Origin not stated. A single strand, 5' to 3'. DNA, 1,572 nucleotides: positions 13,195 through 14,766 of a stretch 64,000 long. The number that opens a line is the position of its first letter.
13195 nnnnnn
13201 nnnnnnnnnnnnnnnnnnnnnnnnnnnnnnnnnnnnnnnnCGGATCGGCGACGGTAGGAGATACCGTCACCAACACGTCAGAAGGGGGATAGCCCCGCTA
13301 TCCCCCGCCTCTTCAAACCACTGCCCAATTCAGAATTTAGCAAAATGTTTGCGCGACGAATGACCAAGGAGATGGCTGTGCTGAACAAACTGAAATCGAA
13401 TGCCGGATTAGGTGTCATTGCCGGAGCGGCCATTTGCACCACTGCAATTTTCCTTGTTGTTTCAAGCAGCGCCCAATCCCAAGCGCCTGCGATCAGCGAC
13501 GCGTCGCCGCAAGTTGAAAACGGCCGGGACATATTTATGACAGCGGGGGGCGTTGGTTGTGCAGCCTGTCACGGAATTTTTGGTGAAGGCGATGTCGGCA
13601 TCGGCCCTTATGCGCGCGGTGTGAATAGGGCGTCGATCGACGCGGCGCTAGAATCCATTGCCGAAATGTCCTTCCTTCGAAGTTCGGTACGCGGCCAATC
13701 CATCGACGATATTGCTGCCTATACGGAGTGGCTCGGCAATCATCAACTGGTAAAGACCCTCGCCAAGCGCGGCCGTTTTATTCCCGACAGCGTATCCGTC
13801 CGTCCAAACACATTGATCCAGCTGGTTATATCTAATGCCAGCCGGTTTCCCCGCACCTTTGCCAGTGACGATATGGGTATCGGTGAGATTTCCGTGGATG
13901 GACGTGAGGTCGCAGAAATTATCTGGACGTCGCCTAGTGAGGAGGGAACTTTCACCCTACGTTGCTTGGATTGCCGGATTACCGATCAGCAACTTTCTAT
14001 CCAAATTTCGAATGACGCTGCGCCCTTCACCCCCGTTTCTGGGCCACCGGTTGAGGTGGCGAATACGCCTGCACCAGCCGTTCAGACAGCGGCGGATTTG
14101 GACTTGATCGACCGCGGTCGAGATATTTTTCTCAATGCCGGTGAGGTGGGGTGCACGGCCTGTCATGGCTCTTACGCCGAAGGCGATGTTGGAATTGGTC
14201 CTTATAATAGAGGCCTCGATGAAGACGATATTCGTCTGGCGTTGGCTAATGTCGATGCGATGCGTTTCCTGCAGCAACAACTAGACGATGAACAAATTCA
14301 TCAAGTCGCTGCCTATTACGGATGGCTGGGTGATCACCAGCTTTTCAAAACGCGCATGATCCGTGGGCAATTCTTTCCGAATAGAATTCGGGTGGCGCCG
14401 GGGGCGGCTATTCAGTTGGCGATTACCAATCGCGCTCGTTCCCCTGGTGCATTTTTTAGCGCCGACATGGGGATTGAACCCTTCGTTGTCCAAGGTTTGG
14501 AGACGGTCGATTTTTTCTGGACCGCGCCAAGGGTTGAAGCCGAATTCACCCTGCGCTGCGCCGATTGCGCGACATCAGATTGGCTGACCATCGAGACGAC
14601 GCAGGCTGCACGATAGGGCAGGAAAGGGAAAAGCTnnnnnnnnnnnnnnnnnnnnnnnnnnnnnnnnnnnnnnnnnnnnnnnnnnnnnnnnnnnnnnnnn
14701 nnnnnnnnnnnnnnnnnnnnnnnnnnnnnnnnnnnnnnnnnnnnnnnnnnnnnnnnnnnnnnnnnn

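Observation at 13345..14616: Internally duplicated cytochrome c + His-less cupredoxin-like modules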

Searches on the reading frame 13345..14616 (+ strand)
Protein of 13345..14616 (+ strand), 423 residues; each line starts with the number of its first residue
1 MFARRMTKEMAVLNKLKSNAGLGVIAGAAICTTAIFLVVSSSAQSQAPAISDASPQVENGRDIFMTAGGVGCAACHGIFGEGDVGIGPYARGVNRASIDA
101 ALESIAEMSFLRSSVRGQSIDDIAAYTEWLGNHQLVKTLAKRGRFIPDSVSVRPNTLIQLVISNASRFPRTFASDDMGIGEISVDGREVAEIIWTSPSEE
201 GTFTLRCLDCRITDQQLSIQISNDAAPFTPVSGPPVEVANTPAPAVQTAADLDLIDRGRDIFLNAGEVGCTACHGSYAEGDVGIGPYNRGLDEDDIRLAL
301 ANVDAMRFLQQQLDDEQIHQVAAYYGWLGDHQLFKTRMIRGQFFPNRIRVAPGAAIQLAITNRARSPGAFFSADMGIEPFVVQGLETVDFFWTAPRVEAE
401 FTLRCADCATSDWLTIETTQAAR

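Call 3: search_protein_families(library=pfam, proteins=[window:13345-14616:+], max_evalue=0.1)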
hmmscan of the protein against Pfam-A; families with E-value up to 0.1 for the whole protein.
window:13345-14616:+ (423 aa): 5 families
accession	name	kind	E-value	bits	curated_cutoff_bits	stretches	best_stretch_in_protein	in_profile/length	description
PF13473.12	Cupredoxin_1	-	4.4e-09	36.7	27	2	134-207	21-92/104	Cupredoxin-like domain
PF00034.26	Cytochrom_C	-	4.9e-08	34.6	21.3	1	57-95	1-35/90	Cytochrome c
PF13442.11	Cytochrome_CBB3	-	8.1e-08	32.9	27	1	256-324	4-67/68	Cytochrome C oxidase, cbb3-type, subunit III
PF24560.1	zf-C2H2_OTU1_C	-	0.00075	19.6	27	0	202-212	2-12/35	Ubiquitin thioesterase OTU1, C-terminal C2H2-type zinc finger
PF13435.11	Cytochrome_C554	-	0.019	16.4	20.8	0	67-77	74-84/84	Cytochrome c554 and c-prime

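Call 4: search_protein_families(library=ncbifam, proteins=[window:13345-14616:+], max_evalue=0.1)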
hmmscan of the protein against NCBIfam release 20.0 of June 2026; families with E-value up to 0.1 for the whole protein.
window:13345-14616:+ (423 aa): 13 families
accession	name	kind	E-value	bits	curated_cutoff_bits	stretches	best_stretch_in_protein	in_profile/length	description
NF050122.1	bc1_QcrC_actin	exception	7.9e-10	38.5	200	2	21-102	7-81/253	cytochrome bc1 complex diheme cytochrome c subunit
TIGR00782.1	ccoP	equivalog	1e-06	28.3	179.95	1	248-331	196-284/285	cytochrome-c oxidase, cbb3-type subunit III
NF011054.0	PRK14486.1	equivalog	5.6e-06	26.1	447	1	248-324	208-286/294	putative bifunctional cbb3-type cytochrome c oxidase subunit II/cytochrome c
NF052248.1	SorU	equivalog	7.8e-06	26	100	1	258-324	1-71/72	SorU family sulfite dehydrogenase c-type cytochrome subunit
TIGR03872.1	cytochrome_MoxG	equivalog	1.2e-05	25.5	147.8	0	252-285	41-70/133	cytochrome c(L), periplasmic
TIGR02603.1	CxxCH_TIGR02603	domain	3.8e-05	23.7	68.15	1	56-107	2-49/134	putative heme-binding domain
NF033864.1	cytochrome579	equivalog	4.3e-05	23.4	280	0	43-95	35-82/179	cytochrome 579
NF041895.1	choice_anch_V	domain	0.0018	18.3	42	0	58-79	13-32/150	choice-of-anchor V domain-containing protein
NF045773.1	cytochro_C550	exception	0.0026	17.7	125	0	269-324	59-115/118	cytochrome c550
TIGR04246.1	nitrous_NosZ_Gp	equivalog_domain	0.016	13.5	625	0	335-367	488-520/578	Sec-dependent nitrous-oxide reductase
NF045930.1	Cytc6PetJCyano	equivalog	0.037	14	135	0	304-324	81-101/110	cytochrome c6 PetJ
TIGR03096.1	nitroso_cyanin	equivalog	0.049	13.4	142.85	0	147-207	60-118/135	nitrosocyanin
NF045774.1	cytochro_C551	exception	0.069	13.1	118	0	269-324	49-105/110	cytochrome c551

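Call 6: search_solved_structures(query=window:13345-14616:+, max_evalue=1, show_alignments=2)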
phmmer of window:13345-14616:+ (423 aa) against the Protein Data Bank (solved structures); distinct sequences matched with E-value up to 1: 2.
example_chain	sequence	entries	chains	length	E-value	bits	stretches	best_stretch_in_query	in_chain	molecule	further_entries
4pw9_B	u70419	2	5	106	0.011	17.9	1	253-327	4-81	Putative cytochrome C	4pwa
8q1w_A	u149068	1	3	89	0.047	15.8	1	59-131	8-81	Putative lipoprotein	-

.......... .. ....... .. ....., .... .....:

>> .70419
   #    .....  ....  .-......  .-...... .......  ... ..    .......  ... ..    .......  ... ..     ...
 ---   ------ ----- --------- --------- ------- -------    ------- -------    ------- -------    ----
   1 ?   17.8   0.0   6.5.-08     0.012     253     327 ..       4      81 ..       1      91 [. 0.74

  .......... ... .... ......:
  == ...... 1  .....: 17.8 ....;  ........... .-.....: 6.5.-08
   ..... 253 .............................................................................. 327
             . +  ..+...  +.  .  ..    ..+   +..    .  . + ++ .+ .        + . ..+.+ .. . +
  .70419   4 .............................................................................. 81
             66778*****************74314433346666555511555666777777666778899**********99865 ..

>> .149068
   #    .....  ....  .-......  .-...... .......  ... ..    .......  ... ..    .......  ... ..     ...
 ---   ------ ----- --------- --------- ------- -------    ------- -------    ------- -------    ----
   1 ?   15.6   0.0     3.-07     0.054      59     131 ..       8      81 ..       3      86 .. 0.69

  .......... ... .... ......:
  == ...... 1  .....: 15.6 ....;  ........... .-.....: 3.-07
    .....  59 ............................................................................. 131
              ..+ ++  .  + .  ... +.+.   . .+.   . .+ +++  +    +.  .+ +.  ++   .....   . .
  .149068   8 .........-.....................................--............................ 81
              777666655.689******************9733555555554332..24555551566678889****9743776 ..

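Call 8: find_homologous_proteins(query=window:13345-14616:+, max_evalue=0.001)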
Query window:13345-14616:+ (423 aa): 42 proteins with E <= 0.001 among 8000 candidates.
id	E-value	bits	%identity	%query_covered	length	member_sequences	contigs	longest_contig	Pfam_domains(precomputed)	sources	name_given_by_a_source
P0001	3.8e-274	927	100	97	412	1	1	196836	PF13473.13,PF13442.12,PF00034.27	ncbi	-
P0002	4.4e-159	548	64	89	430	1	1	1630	PF13473.13,PF13442.12,PF00034.27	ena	-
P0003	1.1e-156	540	57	99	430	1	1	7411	PF13473.13,PF13442.12,PF00034.27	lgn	-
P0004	4.6e-149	515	62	84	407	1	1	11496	PF13473.13,PF13442.12,PF00034.27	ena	-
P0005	1.3e-134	467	56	92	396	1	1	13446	PF13473.13,PF13442.12,PF00034.27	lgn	-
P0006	3.5e-127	443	52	96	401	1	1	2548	PF13473.13,PF13442.12,PF00034.27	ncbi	-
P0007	3.9e-127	443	47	98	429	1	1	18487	PF13473.13,PF13442.12,PF00034.27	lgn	-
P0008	1.8e-126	440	54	87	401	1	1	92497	PF13473.13,PF13442.12,PF00034.27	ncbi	-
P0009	6.8e-126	439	53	93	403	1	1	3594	PF13473.13,PF13442.12,PF00034.27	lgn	-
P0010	6.9e-126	439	52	93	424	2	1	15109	PF13473.13,PF13442.12,PF00034.27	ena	-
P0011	4.8e-125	436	49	87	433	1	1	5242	PF13473.13,PF13442.12,PF00034.27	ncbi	-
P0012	3.0e-120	420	47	87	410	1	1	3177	PF13473.13,PF13442.12,PF00034.27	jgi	jgi:mono/diheme cytochrome c family protein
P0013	6.2e-120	419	47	98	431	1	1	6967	PF13473.13,PF13442.12,PF00034.27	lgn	-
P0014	9.4e-118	412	49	92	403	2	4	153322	PF13473.13,PF13442.12,PF00034.27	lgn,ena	-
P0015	9.7e-118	412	48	89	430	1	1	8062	PF13473.13,PF13442.12,PF00034.27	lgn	-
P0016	1.1e-117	411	50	91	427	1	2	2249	PF13473.13,PF13442.12,PF00034.27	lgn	-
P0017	2.5e-117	410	49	92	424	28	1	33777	PF13473.13,PF13442.12,PF00034.27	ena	-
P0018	2.5e-117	410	47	94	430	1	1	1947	PF13473.13,PF13442.12,PF00034.27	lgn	-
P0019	1.6e-116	408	48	88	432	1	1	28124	PF13473.13,PF13442.12,PF00034.27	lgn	-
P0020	9.2e-115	402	50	90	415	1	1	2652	PF13473.13,PF13442.12,PF00034.27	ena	-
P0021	2.0e-114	401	49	94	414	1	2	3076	PF13473.13,PF13442.12,PF00034.27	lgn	-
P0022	4.6e-114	400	51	86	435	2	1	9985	PF13473.13,PF13442.12,PF00034.27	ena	-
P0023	5.8e-114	399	49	87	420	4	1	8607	PF13473.13,PF13442.12,PF00034.27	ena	-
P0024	1.4e-113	398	48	87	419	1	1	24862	PF13473.13,PF13442.12,PF00034.27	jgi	-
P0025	1.4e-113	398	49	87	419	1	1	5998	PF13473.13,PF13442.12,PF00034.27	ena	-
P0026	1.2e-112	395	48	86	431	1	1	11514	PF13473.13,PF13442.12,PF00034.27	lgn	-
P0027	1.5e-111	391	47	87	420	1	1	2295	PF13473.13,PF13442.12,PF00034.27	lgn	-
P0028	1.8e-111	391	49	87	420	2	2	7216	PF13473.13,PF13442.12,PF00034.27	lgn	-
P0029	5.0e-111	390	45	93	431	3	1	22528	PF13473.13,PF13442.12,PF00034.27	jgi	-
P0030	6.1e-111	389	48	93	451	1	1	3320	PF13473.13,PF13442.12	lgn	-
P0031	1.0e-110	389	49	87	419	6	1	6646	PF13473.13,PF13442.12,PF00034.27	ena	-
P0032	3.4e-110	387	46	92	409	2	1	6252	PF13473.13,PF13442.12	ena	-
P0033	4.5e-109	383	46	92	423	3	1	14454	PF13473.13,PF13442.12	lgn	-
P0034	4.4e-108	380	48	91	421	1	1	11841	PF13473.13,PF13442.12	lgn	-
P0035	1.9e-107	378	44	94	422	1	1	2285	PF13473.13,PF13442.12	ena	-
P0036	6.6e-107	376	45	87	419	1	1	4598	PF13473.13,PF13442.12,PF00034.27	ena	-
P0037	3.5e-106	374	47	87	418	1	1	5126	PF13473.13,PF13442.12,PF00034.27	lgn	-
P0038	1.3e-105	372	48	91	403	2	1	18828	PF13473.13,PF13442.12,PF00034.27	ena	-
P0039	2.0e-101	358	44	91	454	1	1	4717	PF13473.13,PF13442.12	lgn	-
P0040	2.1e-101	358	43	87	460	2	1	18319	PF13473.13,PF13442.12,PF00034.27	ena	-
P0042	8.5e-54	201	44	46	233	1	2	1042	PF13473.13,PF13442.12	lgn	-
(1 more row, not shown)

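Call 12: find_related_loci(query=A1, collection=genome_contigs, flank=8000)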
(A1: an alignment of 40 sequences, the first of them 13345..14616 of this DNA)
Query A1 (423 aa) in genome_contigs; peptide patterns used: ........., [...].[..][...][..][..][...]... (x = any residue, [..] = any of these).
96 stretches matched a pattern; 21 encode a relative of the query (tblastn E <= 1e-3); 21 distinct loci.
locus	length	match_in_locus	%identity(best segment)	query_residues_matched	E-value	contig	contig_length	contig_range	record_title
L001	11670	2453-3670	49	33-422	3e-117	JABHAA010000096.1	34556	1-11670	MAG: Rhodospirillaceae bacterium isolate SI036_bin45 k141_118689, whole genome shotgun sequence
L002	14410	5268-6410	49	37-423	9e-116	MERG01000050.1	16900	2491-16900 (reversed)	MAG: Betaproteobacteria bacterium RIFCSPLOWO2_12_FULL_62_13 rifcsplowo2_12_scaffold_13504, whole genome shotgun sequence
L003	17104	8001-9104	54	54-421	4e-130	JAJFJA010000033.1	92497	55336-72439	MAG: Alphaproteobacteria bacterium isolate OFTM349 OFTM349_32, whole genome shotgun sequence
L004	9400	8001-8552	46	48-423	2e-51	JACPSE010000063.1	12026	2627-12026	MAG: Deltaproteobacteria bacterium isolate NC_groundwater_697_Ag_S-0.2um_55_12 S36_SO-2_scaffold_222618, whole genome sh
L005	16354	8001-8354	33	220-324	1e-6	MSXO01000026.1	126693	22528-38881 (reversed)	MAG: Proteobacteria bacterium ST_bin11 145, whole genome shotgun sequence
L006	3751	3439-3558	46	250-297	5e-6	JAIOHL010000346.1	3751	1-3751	MAG: Anaerolineae bacterium isolate MAG_03 contig_333170, whole genome shotgun sequence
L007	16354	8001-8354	31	220-324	1e-5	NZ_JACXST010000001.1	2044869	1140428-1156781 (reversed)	Methylomonas fluvii strain EbB scaffold1, whole genome shotgun sequence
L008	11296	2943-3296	31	220-324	1e-5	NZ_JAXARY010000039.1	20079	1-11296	Methylomonas defluvii strain OY6 NODE_39_length_20079_cov_141.148512, whole genome shotgun sequence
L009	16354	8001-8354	32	220-324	3e-5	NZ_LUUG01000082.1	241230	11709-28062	Methylomonas methanica strain R-45363 contig_4_(1..241230), whole genome shotgun sequence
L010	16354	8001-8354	32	220-324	4e-5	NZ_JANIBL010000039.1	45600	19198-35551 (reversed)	Methylomonas rosea strain WSC-7 WSC7.00039, whole genome shotgun sequence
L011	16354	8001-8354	31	220-324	5e-5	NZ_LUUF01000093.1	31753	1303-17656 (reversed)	Methylomonas methanica strain NCIMB 11130 contig_67, whole genome shotgun sequence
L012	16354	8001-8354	31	220-324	5e-5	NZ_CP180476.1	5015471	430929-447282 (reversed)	Methylomonas sp. TEB chromosome, complete genome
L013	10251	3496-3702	36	269-328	1e-4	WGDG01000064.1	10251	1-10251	MAG: Sulfurovum sp. isolate S145_31 k151_155754, whole genome shotgun sequence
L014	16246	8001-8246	35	246-324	2e-4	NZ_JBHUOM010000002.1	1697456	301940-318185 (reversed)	Spirosoma flavum strain KCTC 52490 platanus_K_17_124_2, whole genome shotgun sequence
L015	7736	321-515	40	220-281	1e-4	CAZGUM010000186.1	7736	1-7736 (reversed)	MAG TPA_asm: uncultured Methylomonas sp. isolate binchicken_co284_175 genome assembly, contig: NODE_8782_length_7736_cov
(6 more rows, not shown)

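Call 17: predict_structure(alignment_id=A1)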
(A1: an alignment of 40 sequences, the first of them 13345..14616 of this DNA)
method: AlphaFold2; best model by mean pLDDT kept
length: 423 residues; sequences in the alignment: 40
mean_pLDDT: 83.8   pTM: 0.75
mean pLDDT of the five models: 83.8, 82.6, 80.6, 78.1, 77.7
residues with pLDDT >= 90: 240; 70-90: 111; 50-70: 28; < 50: 44
segments of 3 or more residues with pLDDT < 50: 1-4, 19-49, 239-242, 244-246
pLDDT, mean of each block of 10 residues (from residue 1): 49 51 38 40 42 88 88 87 74 93 85 91 96 94 90 97 92 96 93 96 96 93 94 62 52 94 85 85 82 94 86 95 94 90 91 95 90 93 91 95 92 94 84
secondary structure, 60 per line:
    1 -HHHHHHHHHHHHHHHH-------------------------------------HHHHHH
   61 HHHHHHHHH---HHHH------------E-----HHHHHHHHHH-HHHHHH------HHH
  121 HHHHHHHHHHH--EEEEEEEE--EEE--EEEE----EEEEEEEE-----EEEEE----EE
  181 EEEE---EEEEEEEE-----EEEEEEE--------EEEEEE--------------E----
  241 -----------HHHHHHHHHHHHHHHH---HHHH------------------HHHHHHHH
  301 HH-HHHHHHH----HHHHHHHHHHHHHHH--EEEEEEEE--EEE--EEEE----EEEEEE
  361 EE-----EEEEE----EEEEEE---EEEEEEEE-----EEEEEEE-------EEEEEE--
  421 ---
elements in order: H2-17 H55-69 H73-76 H95-104 H106-111 H118-131 E134-141 E144-146 E149-152 E157-164 E170-174 E179-184 E188-195 E201-207 E216-221 H252-267 H271-274 H293-302 H304-310 H315-329 E332-339 E342-344 E347-350 E355-362 E368-372 E377-382 E386-393 E399-405 E413-418

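Call 19: fold_search(model_id=the predicted structure, library=pdb)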
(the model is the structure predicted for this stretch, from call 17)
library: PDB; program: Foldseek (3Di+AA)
matches with E <= 10: 1556; with E <= 0.001: 612
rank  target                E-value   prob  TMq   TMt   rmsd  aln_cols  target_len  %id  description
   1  6hbe_C                1.7e-09  1.00  0.21  0.21  15.2       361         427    9  Cu-containing nitrite reductase (NirK) from Thermus scotoductus SA-01 (released 2019-01-23)
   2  6hbe_A                2.9e-09  1.00  0.19  0.19  15.2       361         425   11  Cu-containing nitrite reductase (NirK) from Thermus scotoductus SA-01 (released 2019-01-23)
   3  9cck_A                2.4e-08  1.00  0.19  0.19  15.3       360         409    8  Multi-copper oxidase with a C-terminal cupredoxin domain from Nitrosopumilus maritimus (released 2025-02-05)
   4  1zpu_A                4.9e-08  1.00  0.17  0.14  20.1       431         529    6  Crystal Structure of Fet3p, a Multicopper Oxidase that Functions in Iron Import (released 2005-10-04)
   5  6tfd_A                9.4e-08  1.00  0.19  0.19  17.8       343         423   10  Crystal structure of nitrite and NO bound three-domain copper-containing nitrite reductase from Hyphomicrobium denitri (released 2020-06-10)
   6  2dv6_A                1.0e-07  1.00  0.18  0.18  16.8       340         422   11  Crystal structure of nitrite reductase from Hyphomicrobium denitrificans (released 2007-02-20)
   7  6tfo_B                1.3e-07  1.00  0.19  0.19  17.5       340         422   10  Crystal structure of as isolated three-domain copper-containing nitrite reductase from Hyphomicrobium denitrificans st (released 2020-06-10)
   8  8vuk                  1.5e-07  1.00  0.20  0.84   1.9        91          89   13  The crystal structure of Brucella abortus FtrB at 1.3 Angstrom resolution (released 2025-01-22)
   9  2xu9                  1.8e-07  1.00  0.18  0.18  15.8       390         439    8  Crystal structure of Laccase from Thermus thermophilus HB27 (released 2011-10-26)
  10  4hcf_B                2.2e-07  1.00  0.20  0.78   2.0        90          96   18  Crystal Structure of Uncharacterized Cupredoxin-like Domain Protein Cupredoxin_1 with Copper Bound from Bacillus anthr (released 2012-10-17)
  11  9rcm                  2.4e-07  1.00  0.17  0.14  15.4       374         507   11  Laccase (multicopper oxidase) from Pediococcus pentosaceus 4618 mutant E451L co-crystallized with Copper Chloride (released 2025-11-19)
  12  9cck_C                2.6e-07  1.00  0.18  0.23  15.5       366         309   10  Multi-copper oxidase with a C-terminal cupredoxin domain from Nitrosopumilus maritimus (released 2025-02-05)
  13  6tfo_C                2.7e-07  1.00  0.18  0.18  17.4       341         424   11  Crystal structure of as isolated three-domain copper-containing nitrite reductase from Hyphomicrobium denitrificans st (released 2020-06-10)
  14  8z59_A                3.5e-07  1.00  0.19  0.18  13.7       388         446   10  The X-Ray crystal structure of multicopper oxidase from Sulfurimonas sp. (released 2025-02-19)
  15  6z0j                  3.7e-07  1.00  0.17  0.16  16.2       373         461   11  Crystal structure of laccase from Pediococcus acidilactici Pa5930 (Tris-HCl pH 8.5) (released 2021-03-10)
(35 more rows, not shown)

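Call 32: find_encoding_contigs(protein=P0001, flank=10000, max_places=2)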
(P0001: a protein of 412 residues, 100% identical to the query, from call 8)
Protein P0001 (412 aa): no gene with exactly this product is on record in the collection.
